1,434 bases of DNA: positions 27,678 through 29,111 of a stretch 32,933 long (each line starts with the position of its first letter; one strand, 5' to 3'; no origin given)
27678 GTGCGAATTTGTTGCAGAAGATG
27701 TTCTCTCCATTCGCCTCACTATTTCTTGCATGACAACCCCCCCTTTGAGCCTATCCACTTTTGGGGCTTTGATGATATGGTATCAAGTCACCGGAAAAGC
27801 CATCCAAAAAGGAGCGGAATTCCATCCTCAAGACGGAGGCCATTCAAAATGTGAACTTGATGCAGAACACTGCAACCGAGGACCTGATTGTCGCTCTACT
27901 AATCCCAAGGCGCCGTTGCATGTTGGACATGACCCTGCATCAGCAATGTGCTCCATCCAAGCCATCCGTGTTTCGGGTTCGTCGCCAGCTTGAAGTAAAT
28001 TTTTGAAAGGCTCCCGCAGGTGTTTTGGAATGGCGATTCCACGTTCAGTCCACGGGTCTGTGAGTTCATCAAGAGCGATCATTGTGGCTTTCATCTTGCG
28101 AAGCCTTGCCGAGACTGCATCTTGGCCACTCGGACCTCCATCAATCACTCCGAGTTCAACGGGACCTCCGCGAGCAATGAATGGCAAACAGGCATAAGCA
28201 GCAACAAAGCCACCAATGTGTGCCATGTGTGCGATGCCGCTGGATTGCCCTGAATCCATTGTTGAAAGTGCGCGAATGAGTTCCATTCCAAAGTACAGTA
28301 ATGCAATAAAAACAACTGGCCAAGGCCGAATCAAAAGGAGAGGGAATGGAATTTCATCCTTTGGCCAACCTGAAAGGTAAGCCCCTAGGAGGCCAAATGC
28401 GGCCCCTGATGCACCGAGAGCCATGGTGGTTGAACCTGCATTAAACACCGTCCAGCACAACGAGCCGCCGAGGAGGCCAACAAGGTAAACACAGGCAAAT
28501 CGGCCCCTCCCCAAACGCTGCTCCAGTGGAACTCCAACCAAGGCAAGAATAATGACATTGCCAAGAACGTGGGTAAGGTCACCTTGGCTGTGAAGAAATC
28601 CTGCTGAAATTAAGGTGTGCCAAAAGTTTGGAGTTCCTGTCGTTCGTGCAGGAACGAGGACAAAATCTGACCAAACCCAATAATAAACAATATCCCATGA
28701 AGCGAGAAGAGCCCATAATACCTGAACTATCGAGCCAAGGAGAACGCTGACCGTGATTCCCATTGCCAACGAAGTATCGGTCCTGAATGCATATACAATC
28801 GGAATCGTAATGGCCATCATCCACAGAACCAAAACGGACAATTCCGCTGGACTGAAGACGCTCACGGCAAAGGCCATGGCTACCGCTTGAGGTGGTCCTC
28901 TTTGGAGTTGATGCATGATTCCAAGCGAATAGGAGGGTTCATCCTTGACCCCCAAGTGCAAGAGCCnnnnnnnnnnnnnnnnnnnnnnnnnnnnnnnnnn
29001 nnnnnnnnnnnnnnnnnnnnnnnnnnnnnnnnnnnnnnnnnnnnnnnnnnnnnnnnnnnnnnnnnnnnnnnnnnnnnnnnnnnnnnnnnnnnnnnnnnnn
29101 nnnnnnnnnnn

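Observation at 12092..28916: Candidate envelope module: giant type-I ectoproteins with motif-bearing cytoplasmic tails, clustered with a rhomboid protease, SepF and a KaiC-like ATPase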

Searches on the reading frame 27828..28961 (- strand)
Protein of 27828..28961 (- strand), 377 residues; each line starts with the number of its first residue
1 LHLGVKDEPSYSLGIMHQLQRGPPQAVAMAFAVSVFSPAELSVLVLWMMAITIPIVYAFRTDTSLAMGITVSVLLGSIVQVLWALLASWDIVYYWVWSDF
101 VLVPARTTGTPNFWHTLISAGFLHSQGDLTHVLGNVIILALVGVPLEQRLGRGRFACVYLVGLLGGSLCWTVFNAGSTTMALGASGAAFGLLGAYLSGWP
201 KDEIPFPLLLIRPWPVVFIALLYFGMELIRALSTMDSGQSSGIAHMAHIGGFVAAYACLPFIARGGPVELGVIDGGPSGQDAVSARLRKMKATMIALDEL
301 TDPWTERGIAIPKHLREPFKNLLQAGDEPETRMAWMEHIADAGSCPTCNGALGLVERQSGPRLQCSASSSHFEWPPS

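Call 4: search_protein_families(library=pfam, proteins=[window:27828-28961:-], max_evalue=0.01)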
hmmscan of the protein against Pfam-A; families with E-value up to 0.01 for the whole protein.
window:27828-28961:- (377 aa): 1 family
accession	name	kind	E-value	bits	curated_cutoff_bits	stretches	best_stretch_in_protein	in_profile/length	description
PF01694.28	Rhomboid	-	2.6e-23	83.3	22.6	1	114-259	4-137/143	Rhomboid domain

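Call 8: search_protein_families(library=ncbifam, proteins=[window:27828-28961:-], max_evalue=0.01)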
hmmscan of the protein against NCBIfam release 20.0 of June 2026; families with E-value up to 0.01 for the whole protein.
window:27828-28961:- (377 aa): 0 families

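Call 74: find_homologous_proteins(query=window:27828-28856:-, max_evalue=0.00001)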
Query window:27828-28856:- (342 aa): 473 proteins with E <= 0.00001 among 8000 candidates; the best 120 are listed.
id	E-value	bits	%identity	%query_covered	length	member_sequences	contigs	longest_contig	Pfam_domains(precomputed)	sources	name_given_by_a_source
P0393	1.5e-211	720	92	100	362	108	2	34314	PF01694.29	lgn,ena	-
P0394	1.5e-203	694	87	100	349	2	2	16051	PF01694.29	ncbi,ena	-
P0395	1.8e-203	694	88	100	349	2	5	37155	PF01694.29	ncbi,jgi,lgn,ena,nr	ncbi:MAG TPA: rhomboid family intramembrane serine protease [Poseidonia sp.]|nr:rhomboid family intr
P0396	7.6e-193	659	84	100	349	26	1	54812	PF01694.29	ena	-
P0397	1.9e-191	654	83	100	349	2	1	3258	PF01694.29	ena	-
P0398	5.2e-169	580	75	99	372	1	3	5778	PF01694.29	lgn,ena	-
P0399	5.7e-169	580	75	99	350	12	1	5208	PF01694.29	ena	-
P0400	1.3e-168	579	75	99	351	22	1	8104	PF01694.29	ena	-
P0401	2.0e-168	578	75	99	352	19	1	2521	PF01694.29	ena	-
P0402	2.4e-168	578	73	100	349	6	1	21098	PF01694.29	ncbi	-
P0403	3.1e-168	578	76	94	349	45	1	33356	PF01694.29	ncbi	ncbi:MAG: rhomboid family intramembrane serine protease [Poseidonia sp.]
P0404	3.8e-168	577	74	100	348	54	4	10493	PF01694.29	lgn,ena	-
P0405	3.9e-168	577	75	99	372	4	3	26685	PF01694.29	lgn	-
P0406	6.8e-168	576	74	99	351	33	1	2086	PF01694.29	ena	-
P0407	7.7e-168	576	75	99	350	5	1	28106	PF01694.29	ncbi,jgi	jgi:membrane associated rhomboid family serine protease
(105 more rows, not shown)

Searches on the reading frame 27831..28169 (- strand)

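Call 19: search_protein_families(library=pfam, proteins=[window:27831-28169:-], max_evalue=10)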
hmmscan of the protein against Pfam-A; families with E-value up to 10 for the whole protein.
seq(113 aa): 1 family
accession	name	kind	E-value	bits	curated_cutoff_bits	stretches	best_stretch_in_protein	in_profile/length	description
PF14823.11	Sirohm_synth_C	-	0.012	15.6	24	1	49-78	12-41/68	Sirohaem biosynthesis protein C-terminal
